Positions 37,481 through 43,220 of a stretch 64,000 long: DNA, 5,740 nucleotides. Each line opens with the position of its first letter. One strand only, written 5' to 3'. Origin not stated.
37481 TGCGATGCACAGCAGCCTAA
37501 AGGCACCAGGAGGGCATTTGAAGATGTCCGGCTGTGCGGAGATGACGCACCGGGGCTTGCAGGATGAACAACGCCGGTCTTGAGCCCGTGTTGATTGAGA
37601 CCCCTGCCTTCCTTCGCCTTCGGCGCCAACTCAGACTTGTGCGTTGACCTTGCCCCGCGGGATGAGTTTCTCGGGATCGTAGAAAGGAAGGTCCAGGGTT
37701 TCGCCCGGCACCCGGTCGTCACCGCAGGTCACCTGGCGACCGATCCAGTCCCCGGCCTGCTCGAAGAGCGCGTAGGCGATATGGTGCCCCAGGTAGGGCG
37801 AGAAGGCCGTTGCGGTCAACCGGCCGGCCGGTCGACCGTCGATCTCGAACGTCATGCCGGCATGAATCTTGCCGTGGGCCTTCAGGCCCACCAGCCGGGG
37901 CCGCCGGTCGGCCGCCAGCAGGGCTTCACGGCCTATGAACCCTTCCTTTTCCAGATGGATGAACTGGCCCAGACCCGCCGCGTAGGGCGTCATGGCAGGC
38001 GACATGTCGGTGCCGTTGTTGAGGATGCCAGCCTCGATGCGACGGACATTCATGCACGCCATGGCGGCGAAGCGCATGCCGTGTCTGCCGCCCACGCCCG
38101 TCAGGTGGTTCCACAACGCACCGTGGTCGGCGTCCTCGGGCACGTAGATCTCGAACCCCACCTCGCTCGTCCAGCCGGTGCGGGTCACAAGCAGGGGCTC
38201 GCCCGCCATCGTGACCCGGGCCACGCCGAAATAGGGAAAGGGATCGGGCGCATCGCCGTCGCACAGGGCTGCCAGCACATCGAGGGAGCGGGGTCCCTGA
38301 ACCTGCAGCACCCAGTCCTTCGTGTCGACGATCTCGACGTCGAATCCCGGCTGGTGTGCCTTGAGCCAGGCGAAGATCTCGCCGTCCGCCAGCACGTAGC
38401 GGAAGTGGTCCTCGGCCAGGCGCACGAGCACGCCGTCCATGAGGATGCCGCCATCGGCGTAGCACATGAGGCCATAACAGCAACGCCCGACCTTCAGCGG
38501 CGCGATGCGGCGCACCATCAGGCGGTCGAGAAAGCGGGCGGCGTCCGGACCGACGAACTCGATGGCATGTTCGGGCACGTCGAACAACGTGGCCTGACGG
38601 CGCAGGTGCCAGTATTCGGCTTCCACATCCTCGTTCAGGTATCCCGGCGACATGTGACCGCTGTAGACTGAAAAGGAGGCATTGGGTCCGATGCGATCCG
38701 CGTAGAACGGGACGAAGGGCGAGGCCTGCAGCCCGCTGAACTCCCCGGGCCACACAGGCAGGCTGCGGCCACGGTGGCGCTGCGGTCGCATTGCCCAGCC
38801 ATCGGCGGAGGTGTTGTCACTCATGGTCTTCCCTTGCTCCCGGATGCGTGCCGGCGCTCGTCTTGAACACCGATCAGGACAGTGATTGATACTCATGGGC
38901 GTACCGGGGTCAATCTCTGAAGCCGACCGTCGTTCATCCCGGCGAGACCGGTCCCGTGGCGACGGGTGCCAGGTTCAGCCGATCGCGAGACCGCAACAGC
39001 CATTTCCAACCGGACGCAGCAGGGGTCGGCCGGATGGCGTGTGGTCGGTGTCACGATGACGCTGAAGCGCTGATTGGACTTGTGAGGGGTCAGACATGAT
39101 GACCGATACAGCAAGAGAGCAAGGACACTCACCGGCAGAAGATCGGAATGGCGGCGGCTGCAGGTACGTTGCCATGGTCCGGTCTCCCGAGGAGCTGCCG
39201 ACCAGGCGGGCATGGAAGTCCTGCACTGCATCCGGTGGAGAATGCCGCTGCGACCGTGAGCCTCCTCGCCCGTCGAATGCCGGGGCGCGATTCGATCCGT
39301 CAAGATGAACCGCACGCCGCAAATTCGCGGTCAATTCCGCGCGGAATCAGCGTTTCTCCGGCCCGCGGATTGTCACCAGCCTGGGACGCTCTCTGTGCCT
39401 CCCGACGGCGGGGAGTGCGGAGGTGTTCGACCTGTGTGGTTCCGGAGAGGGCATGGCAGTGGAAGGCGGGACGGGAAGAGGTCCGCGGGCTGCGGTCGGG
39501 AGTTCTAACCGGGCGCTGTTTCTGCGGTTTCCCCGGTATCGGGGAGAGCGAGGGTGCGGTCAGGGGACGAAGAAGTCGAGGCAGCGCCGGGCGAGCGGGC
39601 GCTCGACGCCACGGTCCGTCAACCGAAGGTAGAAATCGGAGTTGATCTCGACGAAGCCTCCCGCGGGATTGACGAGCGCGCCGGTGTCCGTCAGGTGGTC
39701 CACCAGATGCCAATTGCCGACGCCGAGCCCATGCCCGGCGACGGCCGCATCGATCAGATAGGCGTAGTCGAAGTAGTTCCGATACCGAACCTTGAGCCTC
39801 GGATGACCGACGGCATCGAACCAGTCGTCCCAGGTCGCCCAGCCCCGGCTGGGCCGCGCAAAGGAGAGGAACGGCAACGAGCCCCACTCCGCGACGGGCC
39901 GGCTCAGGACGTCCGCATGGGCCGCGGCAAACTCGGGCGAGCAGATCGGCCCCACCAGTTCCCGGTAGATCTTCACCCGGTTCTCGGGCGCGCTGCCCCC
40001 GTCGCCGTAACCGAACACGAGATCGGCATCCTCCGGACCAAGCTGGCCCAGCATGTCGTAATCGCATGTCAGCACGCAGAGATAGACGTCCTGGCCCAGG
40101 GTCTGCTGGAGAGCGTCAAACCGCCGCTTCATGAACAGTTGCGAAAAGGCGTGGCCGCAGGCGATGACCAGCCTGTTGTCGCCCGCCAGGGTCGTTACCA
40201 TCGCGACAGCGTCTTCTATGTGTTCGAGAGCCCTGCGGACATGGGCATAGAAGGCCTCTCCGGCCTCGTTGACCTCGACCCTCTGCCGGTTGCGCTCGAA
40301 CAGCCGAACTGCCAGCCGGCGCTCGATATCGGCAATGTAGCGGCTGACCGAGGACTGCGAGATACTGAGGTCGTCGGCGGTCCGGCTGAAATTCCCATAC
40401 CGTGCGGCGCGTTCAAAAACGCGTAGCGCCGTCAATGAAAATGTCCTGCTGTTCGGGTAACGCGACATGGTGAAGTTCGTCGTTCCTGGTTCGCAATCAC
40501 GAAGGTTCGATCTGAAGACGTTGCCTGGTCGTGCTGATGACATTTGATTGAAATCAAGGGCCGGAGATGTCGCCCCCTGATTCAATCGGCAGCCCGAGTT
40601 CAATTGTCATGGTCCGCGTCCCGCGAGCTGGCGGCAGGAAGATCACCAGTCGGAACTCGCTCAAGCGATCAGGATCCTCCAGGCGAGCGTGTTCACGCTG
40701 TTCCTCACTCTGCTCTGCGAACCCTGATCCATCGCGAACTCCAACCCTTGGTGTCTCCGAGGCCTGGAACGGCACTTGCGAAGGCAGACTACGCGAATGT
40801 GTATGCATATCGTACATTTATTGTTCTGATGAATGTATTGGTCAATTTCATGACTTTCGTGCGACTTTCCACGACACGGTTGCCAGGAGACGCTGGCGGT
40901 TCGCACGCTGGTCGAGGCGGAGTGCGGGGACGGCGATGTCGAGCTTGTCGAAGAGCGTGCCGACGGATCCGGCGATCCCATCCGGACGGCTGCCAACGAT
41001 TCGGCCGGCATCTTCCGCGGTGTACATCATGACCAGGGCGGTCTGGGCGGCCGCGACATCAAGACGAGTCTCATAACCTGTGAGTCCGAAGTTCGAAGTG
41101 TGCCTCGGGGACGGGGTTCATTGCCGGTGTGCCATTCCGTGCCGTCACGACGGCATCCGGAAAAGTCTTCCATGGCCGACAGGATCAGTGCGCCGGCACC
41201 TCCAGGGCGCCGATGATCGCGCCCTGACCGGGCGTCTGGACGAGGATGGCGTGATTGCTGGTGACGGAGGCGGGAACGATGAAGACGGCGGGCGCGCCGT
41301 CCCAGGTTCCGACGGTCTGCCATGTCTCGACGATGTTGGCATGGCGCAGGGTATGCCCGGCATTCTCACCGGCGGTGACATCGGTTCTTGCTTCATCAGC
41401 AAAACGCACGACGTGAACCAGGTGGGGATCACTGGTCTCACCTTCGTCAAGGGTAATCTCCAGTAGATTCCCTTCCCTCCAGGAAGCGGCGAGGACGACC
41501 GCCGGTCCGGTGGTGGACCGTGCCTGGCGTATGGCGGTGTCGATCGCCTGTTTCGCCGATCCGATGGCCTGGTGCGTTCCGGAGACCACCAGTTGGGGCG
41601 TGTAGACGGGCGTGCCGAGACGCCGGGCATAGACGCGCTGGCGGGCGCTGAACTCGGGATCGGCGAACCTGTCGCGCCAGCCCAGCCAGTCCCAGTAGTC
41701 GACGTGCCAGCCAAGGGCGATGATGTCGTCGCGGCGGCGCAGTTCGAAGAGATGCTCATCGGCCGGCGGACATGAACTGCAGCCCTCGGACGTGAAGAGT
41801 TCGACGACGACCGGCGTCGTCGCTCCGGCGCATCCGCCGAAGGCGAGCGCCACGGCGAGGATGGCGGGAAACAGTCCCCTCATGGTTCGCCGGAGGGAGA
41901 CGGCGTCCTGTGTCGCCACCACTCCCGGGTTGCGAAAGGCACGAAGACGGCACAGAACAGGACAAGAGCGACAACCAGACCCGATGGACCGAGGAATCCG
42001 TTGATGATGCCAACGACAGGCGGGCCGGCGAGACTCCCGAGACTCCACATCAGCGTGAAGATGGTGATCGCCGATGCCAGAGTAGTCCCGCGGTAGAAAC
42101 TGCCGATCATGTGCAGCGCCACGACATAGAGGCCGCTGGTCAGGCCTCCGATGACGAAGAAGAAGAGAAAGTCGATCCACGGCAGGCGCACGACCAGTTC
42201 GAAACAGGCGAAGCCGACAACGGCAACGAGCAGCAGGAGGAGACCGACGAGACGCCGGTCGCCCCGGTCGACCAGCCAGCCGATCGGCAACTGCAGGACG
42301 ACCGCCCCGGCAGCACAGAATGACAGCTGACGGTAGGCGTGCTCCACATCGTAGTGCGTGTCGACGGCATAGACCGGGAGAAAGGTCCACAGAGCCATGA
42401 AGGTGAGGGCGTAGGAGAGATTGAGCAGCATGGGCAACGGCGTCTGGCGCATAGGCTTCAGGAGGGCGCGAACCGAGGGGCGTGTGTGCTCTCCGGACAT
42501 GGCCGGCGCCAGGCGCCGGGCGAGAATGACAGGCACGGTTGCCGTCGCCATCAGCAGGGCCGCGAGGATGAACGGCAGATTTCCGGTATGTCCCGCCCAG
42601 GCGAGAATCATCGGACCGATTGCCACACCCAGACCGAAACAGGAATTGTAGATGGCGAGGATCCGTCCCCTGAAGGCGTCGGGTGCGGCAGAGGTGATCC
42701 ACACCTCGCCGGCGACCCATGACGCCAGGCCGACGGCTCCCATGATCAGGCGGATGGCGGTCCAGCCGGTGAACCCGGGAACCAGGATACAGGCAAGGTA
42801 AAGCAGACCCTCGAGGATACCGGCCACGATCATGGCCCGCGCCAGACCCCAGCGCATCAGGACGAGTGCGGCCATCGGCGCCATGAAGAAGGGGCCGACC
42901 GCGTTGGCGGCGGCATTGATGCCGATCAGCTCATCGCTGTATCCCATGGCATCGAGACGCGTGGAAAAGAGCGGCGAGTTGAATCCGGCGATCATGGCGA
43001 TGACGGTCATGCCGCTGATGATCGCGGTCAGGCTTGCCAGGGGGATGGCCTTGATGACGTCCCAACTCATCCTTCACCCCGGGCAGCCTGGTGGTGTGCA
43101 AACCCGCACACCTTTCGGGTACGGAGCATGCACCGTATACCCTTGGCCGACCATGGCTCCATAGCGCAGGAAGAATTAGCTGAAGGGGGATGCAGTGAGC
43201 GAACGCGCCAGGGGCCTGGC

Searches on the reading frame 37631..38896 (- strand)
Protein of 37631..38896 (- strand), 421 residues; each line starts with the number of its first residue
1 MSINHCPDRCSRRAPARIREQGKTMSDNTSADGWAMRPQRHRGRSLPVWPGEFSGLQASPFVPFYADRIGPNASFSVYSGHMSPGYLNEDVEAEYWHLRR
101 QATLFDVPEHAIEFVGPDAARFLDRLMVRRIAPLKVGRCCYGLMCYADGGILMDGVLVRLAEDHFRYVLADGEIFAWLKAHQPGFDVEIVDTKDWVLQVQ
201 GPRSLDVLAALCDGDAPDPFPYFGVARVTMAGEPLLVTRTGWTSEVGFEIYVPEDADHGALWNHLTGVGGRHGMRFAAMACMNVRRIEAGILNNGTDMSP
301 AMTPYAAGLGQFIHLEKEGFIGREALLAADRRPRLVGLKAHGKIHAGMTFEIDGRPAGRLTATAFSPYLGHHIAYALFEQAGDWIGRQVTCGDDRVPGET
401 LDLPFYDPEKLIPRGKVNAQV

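Call 86: search_protein_families(library=pfam, proteins=[window:37631-38896:-], max_evalue=0.000001)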
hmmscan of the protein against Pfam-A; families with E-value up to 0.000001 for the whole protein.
window:37631-38896:- (421 aa): 2 families
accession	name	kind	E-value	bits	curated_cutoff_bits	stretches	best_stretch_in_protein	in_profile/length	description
PF01571.26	GCV_T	-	2.6e-51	174.8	25.6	1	72-311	9-254/255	Aminomethyltransferase folate-binding domain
PF08669.17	GCV_T_C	-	5.2e-10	39.5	25.9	1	334-407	2-80/80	Glycine cleavage T-protein C-terminal barrel domain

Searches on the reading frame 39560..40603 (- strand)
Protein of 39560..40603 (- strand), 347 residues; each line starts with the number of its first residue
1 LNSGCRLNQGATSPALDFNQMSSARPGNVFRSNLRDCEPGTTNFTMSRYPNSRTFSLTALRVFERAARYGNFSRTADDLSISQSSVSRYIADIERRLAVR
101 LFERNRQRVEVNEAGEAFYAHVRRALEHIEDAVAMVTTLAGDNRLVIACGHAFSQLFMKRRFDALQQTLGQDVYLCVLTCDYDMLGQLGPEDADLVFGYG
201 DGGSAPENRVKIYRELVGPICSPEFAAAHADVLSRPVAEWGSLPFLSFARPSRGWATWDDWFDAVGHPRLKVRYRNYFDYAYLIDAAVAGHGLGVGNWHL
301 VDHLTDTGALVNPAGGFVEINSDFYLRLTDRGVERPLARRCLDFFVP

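Call 86: search_protein_families(library=pfam, proteins=[window:39560-40603:-], max_evalue=0.000001)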
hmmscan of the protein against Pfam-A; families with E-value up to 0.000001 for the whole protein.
window:39560-40603:- (347 aa): 2 families
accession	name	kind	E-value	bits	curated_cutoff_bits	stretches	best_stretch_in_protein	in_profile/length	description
PF00126.33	HTH_1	-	1.2e-18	67.3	26.6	1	57-116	1-60/60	Bacterial regulatory helix-turn-helix protein, lysR family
PF03466.25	LysR_substrate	-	2.2e-11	44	28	1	143-345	6-204/209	LysR substrate binding domain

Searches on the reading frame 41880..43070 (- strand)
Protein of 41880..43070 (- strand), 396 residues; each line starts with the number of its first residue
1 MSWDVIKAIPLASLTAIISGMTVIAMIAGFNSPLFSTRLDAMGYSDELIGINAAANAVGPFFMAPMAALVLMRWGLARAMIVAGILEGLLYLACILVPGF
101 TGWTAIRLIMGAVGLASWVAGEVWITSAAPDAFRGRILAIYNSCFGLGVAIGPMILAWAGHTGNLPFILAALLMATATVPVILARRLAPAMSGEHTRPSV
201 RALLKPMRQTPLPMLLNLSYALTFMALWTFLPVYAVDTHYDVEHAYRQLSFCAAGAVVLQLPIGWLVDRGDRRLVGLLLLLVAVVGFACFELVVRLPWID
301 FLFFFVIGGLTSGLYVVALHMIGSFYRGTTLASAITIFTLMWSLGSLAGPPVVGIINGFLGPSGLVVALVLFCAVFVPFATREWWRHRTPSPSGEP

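Call 86: search_protein_families(library=pfam, proteins=[window:41880-43070:-], max_evalue=0.000001)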
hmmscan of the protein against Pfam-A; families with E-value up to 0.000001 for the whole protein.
window:41880-43070:- (396 aa): 2 families
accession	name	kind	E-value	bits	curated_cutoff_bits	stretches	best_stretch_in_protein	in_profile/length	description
PF07690.21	MFS_1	-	1.9e-32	113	33.4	2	20-243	4-238/347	Major Facilitator Superfamily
PF06779.20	MFS_4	-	2.8e-07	30.7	26.3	1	41-372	22-352/364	Uncharacterised MFS-type transporter YbfB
